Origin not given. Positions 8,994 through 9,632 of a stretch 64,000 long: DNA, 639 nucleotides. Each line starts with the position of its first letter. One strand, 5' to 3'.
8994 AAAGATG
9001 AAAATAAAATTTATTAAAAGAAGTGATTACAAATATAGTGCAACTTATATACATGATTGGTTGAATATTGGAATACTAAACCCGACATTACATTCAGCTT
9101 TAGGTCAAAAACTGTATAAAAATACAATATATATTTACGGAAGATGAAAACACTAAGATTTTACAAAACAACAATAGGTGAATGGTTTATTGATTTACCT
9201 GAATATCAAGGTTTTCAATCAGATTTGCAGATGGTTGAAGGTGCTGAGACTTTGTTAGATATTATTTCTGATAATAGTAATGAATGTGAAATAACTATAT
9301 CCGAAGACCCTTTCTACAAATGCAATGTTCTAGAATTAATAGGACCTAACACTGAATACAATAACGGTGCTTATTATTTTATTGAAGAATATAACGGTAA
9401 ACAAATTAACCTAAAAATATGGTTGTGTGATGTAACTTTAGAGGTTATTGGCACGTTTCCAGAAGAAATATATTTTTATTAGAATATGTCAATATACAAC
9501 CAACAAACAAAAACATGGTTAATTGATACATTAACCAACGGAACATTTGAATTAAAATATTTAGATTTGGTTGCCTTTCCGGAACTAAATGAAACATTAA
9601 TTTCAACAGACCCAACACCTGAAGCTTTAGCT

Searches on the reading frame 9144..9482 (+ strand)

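Call 47: search_protein_families(library=pfam, proteins=[window:9144-9482:+], max_evalue=0.01)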
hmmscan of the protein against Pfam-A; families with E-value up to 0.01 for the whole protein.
window:9144-9482:+ (112 aa): 1 family
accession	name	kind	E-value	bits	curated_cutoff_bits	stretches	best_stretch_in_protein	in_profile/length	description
PF20475.3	DUF6717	-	7.9e-35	120.2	27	1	2-111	3-112/115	Family of unknown function (DUF6717)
